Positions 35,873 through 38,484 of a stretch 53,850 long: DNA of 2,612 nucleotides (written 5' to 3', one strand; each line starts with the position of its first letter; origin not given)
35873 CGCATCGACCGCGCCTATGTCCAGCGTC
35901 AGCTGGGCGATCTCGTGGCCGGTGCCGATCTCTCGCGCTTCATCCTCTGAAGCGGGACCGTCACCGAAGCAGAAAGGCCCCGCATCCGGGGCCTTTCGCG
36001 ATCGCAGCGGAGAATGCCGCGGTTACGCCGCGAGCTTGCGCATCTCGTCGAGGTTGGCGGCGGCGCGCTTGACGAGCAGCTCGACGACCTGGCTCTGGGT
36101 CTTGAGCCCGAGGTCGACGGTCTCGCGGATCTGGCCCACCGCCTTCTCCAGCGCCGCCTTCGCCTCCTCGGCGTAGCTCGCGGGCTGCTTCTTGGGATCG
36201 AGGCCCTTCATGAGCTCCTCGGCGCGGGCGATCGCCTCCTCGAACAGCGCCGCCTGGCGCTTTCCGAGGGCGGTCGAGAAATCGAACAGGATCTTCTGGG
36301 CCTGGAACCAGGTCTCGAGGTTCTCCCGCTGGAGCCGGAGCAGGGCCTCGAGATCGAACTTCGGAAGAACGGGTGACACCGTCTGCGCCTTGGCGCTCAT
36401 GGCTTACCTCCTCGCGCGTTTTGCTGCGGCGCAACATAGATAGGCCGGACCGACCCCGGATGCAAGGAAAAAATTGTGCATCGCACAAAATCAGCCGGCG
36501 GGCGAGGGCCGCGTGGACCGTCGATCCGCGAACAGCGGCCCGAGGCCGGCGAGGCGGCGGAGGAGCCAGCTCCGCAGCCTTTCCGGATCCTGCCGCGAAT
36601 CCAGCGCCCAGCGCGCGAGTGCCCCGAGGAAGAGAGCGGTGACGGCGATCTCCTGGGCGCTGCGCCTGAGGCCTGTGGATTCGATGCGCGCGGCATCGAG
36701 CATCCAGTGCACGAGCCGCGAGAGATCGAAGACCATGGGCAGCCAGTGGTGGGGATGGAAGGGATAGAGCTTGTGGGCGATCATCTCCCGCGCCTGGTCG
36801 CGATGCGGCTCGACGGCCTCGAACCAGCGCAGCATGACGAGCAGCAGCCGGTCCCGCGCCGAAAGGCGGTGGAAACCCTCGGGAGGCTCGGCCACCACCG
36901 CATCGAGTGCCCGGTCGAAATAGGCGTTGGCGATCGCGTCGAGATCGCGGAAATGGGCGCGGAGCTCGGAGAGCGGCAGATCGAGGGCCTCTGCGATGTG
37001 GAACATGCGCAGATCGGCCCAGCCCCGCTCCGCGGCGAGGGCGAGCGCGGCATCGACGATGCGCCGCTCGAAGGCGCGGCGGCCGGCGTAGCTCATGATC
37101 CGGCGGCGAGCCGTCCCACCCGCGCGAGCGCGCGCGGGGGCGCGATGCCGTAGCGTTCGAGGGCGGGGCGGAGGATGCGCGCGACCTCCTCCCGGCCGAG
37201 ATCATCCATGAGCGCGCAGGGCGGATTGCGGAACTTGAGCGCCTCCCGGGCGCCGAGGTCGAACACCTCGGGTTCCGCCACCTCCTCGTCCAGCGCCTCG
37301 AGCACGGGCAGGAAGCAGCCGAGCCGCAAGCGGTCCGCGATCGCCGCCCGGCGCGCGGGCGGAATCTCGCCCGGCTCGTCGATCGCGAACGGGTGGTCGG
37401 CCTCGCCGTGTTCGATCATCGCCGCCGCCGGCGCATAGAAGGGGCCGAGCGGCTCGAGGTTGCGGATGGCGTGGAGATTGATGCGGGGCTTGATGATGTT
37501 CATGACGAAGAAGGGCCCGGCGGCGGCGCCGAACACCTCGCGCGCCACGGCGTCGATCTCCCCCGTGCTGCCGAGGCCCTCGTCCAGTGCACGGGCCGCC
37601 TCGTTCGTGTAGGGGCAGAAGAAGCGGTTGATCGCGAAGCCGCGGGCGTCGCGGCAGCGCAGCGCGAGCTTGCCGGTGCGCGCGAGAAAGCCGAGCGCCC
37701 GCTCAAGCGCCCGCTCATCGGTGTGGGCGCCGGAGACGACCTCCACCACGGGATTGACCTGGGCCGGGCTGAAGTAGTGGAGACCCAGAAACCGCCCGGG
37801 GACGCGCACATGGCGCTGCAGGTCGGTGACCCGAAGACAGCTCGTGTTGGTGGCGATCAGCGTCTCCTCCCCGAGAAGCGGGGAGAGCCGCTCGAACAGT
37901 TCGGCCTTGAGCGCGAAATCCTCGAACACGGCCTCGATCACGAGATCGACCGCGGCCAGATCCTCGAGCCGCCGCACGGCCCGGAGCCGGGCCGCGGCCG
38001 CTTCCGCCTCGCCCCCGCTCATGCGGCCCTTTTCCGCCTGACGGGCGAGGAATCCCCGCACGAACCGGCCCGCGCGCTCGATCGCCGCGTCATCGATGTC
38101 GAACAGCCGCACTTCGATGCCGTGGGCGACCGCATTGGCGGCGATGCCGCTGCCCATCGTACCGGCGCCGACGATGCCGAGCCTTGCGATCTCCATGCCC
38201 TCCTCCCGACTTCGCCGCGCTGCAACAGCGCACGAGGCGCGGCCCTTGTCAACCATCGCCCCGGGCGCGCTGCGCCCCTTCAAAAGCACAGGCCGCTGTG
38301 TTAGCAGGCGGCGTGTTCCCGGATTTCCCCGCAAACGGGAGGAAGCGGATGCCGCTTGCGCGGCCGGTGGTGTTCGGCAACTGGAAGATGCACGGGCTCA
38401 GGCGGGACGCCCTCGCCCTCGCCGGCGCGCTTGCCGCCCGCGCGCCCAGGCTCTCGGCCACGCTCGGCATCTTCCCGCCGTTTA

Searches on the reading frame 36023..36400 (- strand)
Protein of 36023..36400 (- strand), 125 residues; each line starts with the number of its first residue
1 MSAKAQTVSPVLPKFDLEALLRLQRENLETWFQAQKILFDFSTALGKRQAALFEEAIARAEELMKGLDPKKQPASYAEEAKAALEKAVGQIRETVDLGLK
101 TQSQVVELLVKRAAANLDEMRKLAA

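Call 49: search_protein_families(library=pfam, proteins=[window:36023-36400:-])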
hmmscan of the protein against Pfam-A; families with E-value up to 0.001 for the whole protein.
window:36023-36400:- (125 aa): 1 family
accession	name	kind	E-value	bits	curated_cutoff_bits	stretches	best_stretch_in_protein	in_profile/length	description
PF09361.15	Phasin_2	-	1.1e-08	35.6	24.9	1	20-111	3-98/100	Phasin protein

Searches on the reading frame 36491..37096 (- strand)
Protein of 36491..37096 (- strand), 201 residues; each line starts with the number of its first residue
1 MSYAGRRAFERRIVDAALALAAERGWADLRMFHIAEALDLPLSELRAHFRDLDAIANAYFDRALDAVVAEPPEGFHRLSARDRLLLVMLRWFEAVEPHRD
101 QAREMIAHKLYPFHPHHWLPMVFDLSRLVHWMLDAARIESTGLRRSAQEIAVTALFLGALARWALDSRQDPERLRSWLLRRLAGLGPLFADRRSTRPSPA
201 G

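Call 49: search_protein_families(library=pfam, proteins=[window:36491-37096:-])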
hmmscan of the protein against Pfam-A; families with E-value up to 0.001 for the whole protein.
window:36491-37096:- (201 aa): 1 family
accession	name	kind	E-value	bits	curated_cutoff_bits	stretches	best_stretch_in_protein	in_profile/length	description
PF00440.29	TetR_N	-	0.00081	19.6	24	0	13-57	1-45/47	Bacterial regulatory proteins, tetR family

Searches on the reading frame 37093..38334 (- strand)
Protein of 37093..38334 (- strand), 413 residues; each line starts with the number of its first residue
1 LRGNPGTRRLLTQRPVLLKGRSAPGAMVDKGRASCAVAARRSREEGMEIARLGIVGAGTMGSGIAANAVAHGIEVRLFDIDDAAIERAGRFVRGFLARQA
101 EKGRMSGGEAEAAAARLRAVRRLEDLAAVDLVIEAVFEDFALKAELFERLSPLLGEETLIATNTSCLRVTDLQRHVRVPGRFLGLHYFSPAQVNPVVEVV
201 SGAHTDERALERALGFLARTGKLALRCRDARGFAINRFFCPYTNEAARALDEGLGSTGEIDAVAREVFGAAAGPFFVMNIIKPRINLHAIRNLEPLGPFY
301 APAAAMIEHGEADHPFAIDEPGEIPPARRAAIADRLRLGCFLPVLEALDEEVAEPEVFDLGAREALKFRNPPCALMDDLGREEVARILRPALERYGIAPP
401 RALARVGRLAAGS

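Call 49: search_protein_families(library=pfam, proteins=[window:37093-38334:-])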
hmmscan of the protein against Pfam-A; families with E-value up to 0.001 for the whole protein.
window:37093-38334:- (413 aa): 3 families
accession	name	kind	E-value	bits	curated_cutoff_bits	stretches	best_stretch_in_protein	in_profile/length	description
PF02737.24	3HCDH_N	-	1e-52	179.1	22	1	52-229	2-179/180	3-hydroxyacyl-CoA dehydrogenase, NAD binding domain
PF00725.27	3HCDH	-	7.2e-14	52.5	22.1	1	232-294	1-63/97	3-hydroxyacyl-CoA dehydrogenase, C-terminal domain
PF03446.21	NAD_binding_2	-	5.7e-05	23.6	21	1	52-88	2-38/161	NAD binding domain of 6-phosphogluconate dehydrogenase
